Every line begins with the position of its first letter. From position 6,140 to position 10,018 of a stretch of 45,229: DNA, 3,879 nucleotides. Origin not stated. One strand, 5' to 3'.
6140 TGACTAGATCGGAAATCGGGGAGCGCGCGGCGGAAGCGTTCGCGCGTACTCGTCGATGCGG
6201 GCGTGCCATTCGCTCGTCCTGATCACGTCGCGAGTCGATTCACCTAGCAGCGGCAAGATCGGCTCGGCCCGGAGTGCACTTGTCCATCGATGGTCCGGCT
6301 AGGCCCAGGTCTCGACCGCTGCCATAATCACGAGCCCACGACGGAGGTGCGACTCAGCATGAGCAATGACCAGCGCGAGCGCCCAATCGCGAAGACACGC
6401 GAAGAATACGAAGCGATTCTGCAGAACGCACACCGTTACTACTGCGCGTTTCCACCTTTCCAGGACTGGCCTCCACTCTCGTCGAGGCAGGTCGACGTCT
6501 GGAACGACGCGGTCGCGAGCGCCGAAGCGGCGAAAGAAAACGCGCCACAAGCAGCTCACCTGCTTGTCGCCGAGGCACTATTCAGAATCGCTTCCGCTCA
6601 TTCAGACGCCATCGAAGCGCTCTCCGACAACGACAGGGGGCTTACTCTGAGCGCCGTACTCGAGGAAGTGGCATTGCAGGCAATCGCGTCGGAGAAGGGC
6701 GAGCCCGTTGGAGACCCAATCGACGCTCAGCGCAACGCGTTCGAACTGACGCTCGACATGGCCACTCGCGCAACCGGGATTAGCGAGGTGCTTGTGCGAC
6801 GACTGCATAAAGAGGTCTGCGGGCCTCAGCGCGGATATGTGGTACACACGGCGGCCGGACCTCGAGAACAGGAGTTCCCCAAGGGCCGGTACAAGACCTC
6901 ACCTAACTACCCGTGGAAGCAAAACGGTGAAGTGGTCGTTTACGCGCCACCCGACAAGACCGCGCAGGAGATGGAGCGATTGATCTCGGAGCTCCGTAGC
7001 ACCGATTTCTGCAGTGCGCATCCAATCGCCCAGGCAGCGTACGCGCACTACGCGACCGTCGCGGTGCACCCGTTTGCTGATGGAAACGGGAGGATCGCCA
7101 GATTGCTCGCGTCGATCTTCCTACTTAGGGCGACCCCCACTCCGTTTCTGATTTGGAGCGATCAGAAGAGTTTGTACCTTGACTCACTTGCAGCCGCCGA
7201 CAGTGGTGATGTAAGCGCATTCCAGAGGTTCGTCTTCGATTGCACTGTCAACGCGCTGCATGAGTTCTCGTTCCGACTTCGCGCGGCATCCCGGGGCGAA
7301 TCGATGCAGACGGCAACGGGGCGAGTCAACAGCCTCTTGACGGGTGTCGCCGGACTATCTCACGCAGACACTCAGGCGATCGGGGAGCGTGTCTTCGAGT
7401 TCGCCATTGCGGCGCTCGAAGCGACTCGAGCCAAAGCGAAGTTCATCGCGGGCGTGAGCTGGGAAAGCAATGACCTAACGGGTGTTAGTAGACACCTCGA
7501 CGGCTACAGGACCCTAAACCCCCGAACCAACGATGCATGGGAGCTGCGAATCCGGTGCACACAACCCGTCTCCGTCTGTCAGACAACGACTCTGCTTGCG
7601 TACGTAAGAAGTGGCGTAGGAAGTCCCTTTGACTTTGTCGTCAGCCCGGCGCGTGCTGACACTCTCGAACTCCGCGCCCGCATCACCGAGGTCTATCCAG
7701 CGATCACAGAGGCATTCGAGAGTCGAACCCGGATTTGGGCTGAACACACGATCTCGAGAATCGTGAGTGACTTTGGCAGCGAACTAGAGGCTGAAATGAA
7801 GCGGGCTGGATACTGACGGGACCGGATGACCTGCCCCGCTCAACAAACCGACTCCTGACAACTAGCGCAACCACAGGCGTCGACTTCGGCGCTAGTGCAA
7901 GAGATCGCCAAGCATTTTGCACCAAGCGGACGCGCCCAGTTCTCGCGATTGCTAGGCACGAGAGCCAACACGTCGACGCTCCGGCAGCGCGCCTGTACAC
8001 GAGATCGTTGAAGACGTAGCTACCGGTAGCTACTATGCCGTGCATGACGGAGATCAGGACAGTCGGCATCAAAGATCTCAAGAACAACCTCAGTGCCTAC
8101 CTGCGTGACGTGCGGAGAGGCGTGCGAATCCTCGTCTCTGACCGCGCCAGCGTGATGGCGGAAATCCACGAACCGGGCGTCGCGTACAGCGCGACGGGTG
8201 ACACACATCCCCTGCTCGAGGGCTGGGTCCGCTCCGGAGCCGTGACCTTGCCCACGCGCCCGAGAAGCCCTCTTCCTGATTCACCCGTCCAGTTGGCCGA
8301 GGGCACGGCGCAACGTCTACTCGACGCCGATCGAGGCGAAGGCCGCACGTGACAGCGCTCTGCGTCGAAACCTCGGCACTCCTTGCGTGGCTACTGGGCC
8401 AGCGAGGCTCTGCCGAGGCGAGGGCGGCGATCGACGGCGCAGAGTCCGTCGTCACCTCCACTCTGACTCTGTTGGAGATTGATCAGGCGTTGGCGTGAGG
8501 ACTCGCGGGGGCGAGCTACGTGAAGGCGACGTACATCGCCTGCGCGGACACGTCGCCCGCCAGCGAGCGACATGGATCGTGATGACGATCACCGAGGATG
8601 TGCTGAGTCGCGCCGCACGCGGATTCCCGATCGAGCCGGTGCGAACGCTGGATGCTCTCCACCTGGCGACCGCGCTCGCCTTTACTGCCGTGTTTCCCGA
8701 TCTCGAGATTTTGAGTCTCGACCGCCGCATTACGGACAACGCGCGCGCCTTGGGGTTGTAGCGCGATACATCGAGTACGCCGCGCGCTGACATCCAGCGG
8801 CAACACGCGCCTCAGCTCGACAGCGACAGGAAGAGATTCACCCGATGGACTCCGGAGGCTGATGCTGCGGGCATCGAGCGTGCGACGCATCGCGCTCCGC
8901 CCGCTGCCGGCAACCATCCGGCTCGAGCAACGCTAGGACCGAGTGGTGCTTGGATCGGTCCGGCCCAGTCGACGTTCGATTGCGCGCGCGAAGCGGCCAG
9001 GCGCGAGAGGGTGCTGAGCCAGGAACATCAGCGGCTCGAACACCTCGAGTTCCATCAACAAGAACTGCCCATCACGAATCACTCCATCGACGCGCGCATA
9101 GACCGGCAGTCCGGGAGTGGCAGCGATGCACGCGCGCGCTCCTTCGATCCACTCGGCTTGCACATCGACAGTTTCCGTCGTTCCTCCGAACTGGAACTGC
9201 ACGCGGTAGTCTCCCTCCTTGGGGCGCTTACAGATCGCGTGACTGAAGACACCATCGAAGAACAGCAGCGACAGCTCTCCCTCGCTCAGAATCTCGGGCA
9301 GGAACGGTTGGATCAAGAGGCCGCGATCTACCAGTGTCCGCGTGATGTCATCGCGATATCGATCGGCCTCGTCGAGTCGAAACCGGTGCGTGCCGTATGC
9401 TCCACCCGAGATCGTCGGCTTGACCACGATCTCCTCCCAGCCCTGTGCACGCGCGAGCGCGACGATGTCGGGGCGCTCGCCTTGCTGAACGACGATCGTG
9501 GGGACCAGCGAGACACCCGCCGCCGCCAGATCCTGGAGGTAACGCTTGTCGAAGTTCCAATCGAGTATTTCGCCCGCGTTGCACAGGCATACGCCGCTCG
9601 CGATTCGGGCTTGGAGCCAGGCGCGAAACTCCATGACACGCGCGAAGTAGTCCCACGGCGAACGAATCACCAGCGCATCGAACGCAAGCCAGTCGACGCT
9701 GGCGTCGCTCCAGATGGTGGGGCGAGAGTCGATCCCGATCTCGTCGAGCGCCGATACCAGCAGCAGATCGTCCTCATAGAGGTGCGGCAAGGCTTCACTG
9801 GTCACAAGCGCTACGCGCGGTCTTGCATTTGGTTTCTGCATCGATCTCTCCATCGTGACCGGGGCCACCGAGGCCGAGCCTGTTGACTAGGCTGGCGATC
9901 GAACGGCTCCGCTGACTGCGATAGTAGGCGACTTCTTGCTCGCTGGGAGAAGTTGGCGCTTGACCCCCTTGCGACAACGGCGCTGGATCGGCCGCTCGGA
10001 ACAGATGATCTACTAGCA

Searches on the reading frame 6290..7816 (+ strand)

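Call 18: search_protein_families(library=pfam, proteins=[window:6290-7816:+], max_evalue=0.01)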
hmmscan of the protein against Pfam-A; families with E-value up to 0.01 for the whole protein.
window:6290-7816:+ (508 aa): 1 family
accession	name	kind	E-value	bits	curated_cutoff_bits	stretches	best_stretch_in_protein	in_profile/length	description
PF02661.23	Fic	-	8.1e-17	62.3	24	1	169-278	7-93/93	Fic/DOC family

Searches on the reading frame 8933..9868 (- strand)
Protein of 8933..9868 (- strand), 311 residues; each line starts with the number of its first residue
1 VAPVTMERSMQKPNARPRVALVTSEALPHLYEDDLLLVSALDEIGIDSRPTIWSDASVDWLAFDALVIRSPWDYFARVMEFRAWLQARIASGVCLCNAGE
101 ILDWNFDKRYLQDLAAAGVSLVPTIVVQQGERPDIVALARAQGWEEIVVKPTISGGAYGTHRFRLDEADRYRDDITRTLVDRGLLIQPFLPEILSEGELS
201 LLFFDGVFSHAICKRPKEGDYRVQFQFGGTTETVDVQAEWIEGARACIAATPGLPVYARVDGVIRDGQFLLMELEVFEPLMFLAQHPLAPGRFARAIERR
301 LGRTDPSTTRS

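Call 18: search_protein_families(library=pfam, proteins=[window:8933-9868:-], max_evalue=0.01)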
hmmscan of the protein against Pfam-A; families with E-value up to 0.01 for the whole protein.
window:8933-9868:- (311 aa): 1 family
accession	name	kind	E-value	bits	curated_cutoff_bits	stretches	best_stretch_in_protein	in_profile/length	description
PF02955.21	GSH-S_ATP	-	1.1e-06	28.7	23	1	132-239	21-127/175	Prokaryotic glutathione synthetase, ATP-grasp domain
